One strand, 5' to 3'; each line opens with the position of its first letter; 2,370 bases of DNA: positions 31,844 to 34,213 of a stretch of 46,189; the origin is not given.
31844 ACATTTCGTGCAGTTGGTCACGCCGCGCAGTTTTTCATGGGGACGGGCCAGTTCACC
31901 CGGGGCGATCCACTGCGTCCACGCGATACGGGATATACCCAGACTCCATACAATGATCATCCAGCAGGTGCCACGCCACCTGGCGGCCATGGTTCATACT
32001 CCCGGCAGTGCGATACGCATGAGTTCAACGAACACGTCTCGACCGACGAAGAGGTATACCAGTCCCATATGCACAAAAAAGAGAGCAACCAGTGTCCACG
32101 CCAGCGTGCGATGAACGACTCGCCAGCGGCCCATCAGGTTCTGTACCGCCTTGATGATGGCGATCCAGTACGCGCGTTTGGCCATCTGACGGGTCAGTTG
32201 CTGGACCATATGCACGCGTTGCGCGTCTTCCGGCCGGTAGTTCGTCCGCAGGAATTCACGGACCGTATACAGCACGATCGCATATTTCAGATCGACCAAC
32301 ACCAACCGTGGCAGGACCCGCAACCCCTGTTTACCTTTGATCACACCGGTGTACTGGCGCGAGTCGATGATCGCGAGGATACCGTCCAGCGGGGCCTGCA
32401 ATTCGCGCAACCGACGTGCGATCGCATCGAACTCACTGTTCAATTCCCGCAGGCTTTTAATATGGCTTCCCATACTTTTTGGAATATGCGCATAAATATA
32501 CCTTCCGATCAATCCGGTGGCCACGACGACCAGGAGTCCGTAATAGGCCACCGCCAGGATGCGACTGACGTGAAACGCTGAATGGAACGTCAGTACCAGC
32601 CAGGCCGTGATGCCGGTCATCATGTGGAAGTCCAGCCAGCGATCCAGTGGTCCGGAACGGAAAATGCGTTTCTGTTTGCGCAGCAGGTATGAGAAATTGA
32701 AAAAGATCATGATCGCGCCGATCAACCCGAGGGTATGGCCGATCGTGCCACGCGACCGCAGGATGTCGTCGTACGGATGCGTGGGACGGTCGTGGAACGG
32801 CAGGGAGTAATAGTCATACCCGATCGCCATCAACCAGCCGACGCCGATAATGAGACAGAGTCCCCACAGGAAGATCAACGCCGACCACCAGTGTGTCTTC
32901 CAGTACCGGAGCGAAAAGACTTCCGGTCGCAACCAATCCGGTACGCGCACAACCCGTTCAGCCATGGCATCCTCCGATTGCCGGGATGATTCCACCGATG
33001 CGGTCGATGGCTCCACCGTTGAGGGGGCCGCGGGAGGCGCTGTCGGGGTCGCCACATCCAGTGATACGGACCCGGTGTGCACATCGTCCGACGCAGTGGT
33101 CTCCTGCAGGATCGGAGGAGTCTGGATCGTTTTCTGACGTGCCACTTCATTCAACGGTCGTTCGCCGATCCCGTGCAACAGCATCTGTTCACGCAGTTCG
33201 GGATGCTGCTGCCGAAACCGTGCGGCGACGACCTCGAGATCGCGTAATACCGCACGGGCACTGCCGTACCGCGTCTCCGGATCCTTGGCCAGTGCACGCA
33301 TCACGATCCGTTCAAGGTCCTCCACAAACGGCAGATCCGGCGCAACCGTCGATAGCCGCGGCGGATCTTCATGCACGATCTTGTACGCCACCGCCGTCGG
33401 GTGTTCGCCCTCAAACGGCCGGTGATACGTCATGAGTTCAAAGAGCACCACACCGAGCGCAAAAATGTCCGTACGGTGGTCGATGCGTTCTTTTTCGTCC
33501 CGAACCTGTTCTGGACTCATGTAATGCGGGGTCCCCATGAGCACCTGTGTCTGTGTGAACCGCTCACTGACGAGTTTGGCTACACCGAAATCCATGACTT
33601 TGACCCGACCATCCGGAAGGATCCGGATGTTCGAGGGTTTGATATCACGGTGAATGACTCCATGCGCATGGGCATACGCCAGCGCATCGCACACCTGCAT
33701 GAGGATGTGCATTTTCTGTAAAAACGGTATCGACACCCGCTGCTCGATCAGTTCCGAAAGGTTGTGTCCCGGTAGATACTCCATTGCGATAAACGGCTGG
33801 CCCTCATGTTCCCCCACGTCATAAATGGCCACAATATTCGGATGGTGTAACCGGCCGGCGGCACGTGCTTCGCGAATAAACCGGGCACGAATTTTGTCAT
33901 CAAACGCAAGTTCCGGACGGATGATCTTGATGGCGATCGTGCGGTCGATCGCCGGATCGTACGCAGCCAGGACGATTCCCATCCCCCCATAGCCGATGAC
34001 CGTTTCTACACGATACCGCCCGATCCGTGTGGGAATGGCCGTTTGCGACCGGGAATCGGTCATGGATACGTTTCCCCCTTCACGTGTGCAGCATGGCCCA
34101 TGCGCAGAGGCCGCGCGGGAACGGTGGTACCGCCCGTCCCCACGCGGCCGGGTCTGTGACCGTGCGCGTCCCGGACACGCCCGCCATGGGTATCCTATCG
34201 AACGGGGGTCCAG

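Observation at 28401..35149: Porin-cytochrome-like cluster with an embedded Hanks kinase: candidate kinase-coupled trans-envelope electron conduit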

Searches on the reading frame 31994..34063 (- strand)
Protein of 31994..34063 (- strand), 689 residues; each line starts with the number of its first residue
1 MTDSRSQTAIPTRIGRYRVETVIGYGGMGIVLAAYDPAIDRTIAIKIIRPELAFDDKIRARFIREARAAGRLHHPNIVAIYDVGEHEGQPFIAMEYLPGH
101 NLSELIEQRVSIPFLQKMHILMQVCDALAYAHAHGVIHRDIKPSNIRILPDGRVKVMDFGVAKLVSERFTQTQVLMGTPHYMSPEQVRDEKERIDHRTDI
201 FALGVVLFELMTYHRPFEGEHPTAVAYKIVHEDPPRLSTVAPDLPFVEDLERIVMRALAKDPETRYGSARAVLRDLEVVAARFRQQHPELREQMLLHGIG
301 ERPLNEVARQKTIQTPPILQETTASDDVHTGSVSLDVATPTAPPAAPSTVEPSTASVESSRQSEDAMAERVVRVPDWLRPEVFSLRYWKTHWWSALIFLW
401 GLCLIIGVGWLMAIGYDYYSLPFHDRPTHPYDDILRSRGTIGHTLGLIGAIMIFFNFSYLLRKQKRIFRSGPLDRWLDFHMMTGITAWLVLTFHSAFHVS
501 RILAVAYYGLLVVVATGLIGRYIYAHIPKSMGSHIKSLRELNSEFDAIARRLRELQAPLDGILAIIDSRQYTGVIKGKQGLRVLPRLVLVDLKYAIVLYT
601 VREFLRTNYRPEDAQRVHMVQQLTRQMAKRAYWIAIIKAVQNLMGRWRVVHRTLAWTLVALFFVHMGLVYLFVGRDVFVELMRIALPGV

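Call 4: search_protein_families(library=pfam, proteins=[window:31994-34063:-], max_evalue=0.1)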
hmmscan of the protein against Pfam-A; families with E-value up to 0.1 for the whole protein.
window:31994-34063:- (689 aa): 8 families
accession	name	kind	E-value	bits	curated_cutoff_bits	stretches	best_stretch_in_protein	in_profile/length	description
PF00069.31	Pkinase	-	2.4e-51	175.1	31.7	1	17-270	1-256/263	Protein kinase domain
PF07714.23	PK_Tyr_Ser-Thr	-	3.3e-33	115.5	23.1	1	20-265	4-248/258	Protein tyrosine and serine/threonine kinase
PF03109.22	ABC1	-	1.2e-05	25.1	22.9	1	88-171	141-223/244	ABC1 atypical kinase-like domain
PF01636.29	APH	-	0.00025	21.3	23.2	1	61-104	42-85/239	Phosphotransferase enzyme family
PF14531.12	Kinase-like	-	0.00029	20.6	25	1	103-224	133-258/289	Kinase-like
PF17667.7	Pkinase_fungal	-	0.029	13.6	24.1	1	133-196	305-370/387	Fungal protein kinase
PF01794.25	Ferric_reduct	-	0.046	14.2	28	1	447-503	3-60/121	Ferric reductase like transmembrane component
PF01292.26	Ni_hydr_CYTB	-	0.084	13.1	30.1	0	642-669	135-162/179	Prokaryotic cytochrome b561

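Call 6: search_protein_families(library=ncbifam, proteins=[window:31994-34063:-], max_evalue=0.1)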
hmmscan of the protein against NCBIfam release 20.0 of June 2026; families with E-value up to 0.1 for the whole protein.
window:31994-34063:- (689 aa): 21 families
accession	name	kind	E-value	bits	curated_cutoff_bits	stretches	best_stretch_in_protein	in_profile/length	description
NF033483.0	PknB_PASTA_kin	equivalog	5.1e-105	352.6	450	1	15-302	7-280/563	Stk1 family PASTA domain-containing Ser/Thr kinase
NF052427.1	StpK7MSMEG_1200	equivalog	7.4e-54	183.2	900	1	12-272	4-261/601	serine/threonine protein kinase StpK7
NF047741.1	antiphage_MADS6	equivalog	1e-47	163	460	2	112-287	296-468/612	methylation-associated defense system protein kinase MAD6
NF009651.0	PRK13184.1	equivalog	9.2e-47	159.6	839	1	14-277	1-288/932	serine/threonine-protein kinase PknD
NF053615.1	SerThrKinAfsKStmc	equivalog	8.6e-44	150.4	1300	1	11-244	9-239/809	protein serine/threonine kinase AfsK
TIGR03903.1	TOMM_kin_cyc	equivalog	8.6e-43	146.4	705.75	1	41-278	4-249/1267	TOMM system kinase/cyclase fusion protein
NF038150.1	lanthi_synth_IV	equivalog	2.8e-32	111.9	650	1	15-332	189-513/851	class IV lanthionine synthetase LanL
NF033442.0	BREX_PglW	equivalog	1.7e-23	82.3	990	1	15-315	512-798/1391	BREX system serine/threonine kinase PglW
NF038151.1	lanthi_synth_III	equivalog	1.1e-17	63.7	575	1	11-212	216-424/833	class III lanthionine synthetase LanKC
TIGR03724.2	arch_bud32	equivalog_domain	2.6e-10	40.1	125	1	55-166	32-135/193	KEOPS complex kinase/ATPase Bud32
NF011464.0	PRK14879.1-7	equivalog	6.3e-10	39.1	246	1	55-164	45-151/221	Kae1-associated kinase Bud32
NF043056.1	T4SS_LegK1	equivalog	5.1e-09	35.3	550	1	117-210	190-283/516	Dot/Icm T4SS effector kinase LegK1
NF058632.1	SerThrKinPrkT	equivalog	1.9e-08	33.7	280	1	16-160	22-163/322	serine/threonine protein kinase PrkT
NF011463.0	PRK14879.1-4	equivalog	7.2e-08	32.1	188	1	59-167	62-165/237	Kae1-associated kinase Bud32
NF007174.0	PRK09605.1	equivalog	1.2e-07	30.6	447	1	54-166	374-477/535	bifunctional N(6)-L-threonylcarbamoyladenine synthase/serine/threonine protein kinase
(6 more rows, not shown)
